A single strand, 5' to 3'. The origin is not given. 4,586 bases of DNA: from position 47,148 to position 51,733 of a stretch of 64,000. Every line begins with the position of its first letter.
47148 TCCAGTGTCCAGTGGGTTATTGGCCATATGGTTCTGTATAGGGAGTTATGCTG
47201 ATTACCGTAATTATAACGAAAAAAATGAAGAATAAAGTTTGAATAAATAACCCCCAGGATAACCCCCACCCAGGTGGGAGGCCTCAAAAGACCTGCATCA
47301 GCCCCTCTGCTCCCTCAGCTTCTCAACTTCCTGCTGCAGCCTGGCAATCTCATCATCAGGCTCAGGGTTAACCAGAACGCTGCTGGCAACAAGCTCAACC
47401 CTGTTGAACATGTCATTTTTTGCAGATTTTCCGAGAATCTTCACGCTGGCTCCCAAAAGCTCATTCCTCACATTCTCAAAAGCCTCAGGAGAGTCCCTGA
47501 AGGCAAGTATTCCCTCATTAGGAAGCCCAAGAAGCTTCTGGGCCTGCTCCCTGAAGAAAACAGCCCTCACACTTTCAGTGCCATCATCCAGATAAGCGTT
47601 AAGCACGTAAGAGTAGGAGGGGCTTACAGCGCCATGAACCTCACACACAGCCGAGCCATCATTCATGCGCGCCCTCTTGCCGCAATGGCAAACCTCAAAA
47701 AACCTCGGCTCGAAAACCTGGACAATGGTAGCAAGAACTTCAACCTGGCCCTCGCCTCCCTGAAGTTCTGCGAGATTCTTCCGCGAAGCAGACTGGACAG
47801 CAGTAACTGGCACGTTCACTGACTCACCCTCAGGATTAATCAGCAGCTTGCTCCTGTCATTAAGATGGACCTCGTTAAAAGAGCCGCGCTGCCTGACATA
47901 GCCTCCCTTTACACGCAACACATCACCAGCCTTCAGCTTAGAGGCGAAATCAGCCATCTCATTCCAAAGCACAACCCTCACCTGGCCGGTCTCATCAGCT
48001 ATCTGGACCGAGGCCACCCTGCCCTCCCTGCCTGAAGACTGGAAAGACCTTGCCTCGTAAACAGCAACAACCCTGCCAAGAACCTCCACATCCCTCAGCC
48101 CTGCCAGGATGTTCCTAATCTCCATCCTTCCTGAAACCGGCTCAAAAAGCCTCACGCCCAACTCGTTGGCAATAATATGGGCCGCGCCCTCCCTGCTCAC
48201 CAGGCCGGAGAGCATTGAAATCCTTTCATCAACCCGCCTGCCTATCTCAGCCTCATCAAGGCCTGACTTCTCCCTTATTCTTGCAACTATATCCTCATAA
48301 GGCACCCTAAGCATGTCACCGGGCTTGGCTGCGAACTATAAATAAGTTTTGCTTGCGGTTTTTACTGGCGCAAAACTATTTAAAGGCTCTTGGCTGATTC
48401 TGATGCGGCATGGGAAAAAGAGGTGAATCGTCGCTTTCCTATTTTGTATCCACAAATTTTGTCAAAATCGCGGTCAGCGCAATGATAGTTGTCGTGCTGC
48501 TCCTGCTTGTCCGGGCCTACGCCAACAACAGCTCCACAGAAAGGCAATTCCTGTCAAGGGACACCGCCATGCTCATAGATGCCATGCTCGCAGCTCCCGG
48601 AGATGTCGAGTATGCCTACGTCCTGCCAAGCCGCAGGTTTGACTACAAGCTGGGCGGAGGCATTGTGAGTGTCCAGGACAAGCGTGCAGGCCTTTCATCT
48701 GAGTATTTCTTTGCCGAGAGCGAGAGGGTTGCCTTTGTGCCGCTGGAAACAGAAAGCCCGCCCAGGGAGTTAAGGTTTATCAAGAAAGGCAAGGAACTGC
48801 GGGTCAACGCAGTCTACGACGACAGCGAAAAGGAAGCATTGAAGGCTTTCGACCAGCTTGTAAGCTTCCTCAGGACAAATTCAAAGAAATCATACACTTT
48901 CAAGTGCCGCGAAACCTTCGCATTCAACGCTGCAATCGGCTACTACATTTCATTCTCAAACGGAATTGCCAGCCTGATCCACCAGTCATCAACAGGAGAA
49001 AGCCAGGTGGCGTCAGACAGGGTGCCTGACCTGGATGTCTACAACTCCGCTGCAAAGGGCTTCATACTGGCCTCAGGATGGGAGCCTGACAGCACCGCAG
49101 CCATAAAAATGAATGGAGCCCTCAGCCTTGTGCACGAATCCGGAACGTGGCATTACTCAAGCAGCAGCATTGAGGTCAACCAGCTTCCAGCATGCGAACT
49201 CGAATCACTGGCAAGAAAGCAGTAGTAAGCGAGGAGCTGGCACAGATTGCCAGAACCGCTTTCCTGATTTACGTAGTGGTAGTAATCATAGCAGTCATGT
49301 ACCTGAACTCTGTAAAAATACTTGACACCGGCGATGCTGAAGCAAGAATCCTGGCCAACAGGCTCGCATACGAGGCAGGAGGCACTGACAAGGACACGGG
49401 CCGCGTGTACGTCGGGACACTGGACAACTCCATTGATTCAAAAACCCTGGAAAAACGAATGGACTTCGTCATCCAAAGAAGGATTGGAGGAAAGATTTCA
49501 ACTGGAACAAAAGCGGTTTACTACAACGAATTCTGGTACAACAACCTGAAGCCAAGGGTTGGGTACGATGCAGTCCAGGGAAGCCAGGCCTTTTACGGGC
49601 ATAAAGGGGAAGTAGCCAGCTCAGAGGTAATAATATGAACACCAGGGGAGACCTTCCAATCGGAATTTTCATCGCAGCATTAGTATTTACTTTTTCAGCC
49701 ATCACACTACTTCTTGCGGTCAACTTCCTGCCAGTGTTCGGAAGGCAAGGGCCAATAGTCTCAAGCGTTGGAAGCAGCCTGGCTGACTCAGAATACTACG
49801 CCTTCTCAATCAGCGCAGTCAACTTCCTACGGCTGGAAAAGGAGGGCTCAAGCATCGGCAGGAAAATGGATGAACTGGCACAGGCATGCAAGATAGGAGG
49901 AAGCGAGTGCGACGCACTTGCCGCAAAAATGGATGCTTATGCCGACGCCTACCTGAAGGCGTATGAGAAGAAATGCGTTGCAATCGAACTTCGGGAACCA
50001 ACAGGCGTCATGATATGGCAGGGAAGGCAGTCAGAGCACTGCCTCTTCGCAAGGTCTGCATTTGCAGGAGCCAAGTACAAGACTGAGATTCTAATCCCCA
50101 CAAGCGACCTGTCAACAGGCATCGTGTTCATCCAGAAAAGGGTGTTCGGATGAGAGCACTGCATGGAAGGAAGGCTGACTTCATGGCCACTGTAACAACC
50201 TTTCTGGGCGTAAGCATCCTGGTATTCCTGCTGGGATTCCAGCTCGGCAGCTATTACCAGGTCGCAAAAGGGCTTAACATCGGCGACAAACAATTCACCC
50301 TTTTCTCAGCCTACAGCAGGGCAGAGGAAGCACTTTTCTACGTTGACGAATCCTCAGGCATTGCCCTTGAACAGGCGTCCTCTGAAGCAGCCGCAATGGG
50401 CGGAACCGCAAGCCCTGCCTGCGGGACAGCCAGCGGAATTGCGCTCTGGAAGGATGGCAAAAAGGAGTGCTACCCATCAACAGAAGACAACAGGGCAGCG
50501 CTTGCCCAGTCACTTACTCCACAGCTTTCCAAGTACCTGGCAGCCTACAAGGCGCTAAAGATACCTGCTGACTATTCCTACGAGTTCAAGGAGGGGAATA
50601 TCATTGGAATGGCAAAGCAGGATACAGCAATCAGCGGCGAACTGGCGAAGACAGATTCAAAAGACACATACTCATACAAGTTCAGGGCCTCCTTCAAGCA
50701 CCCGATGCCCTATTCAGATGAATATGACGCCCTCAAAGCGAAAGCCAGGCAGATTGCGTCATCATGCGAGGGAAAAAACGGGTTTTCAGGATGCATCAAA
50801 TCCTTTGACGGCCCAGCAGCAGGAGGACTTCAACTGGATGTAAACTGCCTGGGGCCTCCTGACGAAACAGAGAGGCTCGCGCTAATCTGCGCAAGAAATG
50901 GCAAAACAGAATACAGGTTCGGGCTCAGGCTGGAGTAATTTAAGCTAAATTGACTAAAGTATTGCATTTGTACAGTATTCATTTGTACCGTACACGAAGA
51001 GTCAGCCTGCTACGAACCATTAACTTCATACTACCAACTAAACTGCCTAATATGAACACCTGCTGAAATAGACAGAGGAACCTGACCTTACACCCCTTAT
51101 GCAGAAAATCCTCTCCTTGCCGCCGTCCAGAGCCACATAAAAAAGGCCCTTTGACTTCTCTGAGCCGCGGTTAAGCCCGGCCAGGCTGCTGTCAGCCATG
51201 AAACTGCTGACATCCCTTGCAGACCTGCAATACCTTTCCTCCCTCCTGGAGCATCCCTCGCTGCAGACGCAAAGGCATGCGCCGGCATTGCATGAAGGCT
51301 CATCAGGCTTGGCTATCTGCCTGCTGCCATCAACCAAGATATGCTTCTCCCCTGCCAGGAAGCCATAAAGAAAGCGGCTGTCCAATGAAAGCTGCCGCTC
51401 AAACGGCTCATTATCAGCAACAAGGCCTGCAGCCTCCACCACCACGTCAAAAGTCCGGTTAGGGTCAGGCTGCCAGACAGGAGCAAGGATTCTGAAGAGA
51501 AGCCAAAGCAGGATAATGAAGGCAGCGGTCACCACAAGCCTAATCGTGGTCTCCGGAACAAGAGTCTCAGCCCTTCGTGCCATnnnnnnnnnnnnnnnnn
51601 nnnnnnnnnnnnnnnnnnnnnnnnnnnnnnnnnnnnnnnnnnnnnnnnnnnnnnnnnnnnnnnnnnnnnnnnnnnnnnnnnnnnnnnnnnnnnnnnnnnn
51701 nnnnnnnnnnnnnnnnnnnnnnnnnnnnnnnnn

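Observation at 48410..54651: Two convergent operons encoding at least 11 class-III-signal-peptide-like (type IV pilin-like) proteins, including 40- and 51-aa mini-proteins and Cys-rich ectodomains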

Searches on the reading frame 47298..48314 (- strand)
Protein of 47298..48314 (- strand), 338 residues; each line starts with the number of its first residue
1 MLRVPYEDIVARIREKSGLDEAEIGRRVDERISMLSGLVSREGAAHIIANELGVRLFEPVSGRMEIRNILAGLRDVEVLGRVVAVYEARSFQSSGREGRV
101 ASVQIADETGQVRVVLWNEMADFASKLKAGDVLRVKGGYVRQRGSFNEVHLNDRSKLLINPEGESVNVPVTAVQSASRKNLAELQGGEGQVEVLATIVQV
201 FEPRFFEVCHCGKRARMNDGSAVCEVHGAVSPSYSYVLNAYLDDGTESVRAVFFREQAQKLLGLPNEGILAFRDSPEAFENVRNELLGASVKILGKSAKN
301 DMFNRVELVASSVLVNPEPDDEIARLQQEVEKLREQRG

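Call 5: search_protein_families(library=pfam, max_evalue=0.001, proteins=[window:47298-48314:-])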
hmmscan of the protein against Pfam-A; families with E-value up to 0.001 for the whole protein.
window:47298-48314:- (338 aa): 3 families
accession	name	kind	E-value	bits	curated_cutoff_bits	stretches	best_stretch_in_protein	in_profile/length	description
PF01336.31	tRNA_anti-codon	-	2.8e-15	56.4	27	1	76-143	1-60/75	OB-fold nucleic acid binding domain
PF08646.16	Rep_fac-A_C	-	3.1e-08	34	28.5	1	196-305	7-123/146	Replication factor-A C terminal domain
PF17244.8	CDC24_OB3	-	8.1e-06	26.2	25.4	1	75-133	8-68/216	Cell division control protein 24, OB domain 3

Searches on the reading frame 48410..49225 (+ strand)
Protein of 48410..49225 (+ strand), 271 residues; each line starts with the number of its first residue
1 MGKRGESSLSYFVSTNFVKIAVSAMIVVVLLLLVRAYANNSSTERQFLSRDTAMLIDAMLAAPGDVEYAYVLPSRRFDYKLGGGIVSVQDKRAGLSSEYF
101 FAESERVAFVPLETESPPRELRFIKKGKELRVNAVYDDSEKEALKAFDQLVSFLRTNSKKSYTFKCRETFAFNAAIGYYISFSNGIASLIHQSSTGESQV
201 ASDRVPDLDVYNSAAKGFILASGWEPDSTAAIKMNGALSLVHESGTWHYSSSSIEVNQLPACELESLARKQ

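Call 3: search_protein_families(library=pfam, max_evalue=1, proteins=[window:48410-49225:+])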
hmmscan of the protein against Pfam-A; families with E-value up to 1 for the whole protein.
window:48410-49225:+ (271 aa): 3 families
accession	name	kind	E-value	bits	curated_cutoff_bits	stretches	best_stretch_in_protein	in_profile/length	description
PF05561.16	DUF764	-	0.091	12.9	25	1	132-181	92-142/182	Borrelia burgdorferi protein of unknown function (DUF764)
PF14341.11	PilX_N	-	0.18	12.2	25.5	0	21-66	6-50/51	PilX N-terminal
PF06938.16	DUF1285_N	-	0.23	11.7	29.3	1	223-258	5-35/67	Domain of unknown function (DUF1285), N-terminal domain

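Call 63: search_protein_families(library=ncbifam, max_evalue=1, proteins=[window:48410-49225:+])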
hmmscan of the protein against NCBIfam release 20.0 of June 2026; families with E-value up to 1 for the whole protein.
window:48410-49225:+ (271 aa): 0 families

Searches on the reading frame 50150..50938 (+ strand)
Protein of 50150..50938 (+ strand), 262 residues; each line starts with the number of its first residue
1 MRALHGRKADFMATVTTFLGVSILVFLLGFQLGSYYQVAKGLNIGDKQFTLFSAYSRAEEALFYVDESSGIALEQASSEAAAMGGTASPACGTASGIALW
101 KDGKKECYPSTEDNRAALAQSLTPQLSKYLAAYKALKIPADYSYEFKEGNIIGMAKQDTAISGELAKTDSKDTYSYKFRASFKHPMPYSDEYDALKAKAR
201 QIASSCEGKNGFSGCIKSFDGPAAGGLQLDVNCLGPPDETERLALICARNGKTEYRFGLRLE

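Call 3: search_protein_families(library=pfam, max_evalue=1, proteins=[window:50150-50938:+])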
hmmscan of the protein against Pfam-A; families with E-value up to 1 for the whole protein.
window:50150-50938:+ (262 aa): 1 family
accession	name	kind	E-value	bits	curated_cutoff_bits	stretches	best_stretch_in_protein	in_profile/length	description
PF15616.11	TerY_C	-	0.0013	19.3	28.4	1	27-114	19-103/129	TerY-C metal binding domain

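Call 63: search_protein_families(library=ncbifam, max_evalue=1, proteins=[window:50150-50938:+])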
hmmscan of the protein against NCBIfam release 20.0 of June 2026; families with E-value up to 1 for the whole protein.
window:50150-50938:+ (262 aa): 0 families

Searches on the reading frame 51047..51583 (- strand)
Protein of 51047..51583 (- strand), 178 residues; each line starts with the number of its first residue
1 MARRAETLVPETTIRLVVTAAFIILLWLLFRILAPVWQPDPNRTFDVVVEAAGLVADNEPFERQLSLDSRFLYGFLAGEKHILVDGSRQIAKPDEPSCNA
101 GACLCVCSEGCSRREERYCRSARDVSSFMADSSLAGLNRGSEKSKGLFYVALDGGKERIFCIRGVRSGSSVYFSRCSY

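Call 5: search_protein_families(library=pfam, max_evalue=0.001, proteins=[window:51047-51583:-])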
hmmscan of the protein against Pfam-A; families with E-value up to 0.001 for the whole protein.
window:51047-51583:- (178 aa): 0 families

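Call 63: search_protein_families(library=ncbifam, max_evalue=1, proteins=[window:51047-51583:-])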
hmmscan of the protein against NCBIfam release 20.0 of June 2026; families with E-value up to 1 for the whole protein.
window:51047-51583:- (178 aa): 1 family
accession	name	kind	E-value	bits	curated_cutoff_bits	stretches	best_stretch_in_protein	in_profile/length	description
NF042952.1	MFR_FeS_SdhB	equivalog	0.1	11.6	600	1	95-162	194-262/320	8-methylmenaquinol:fumarate reductase iron-sulfur subunit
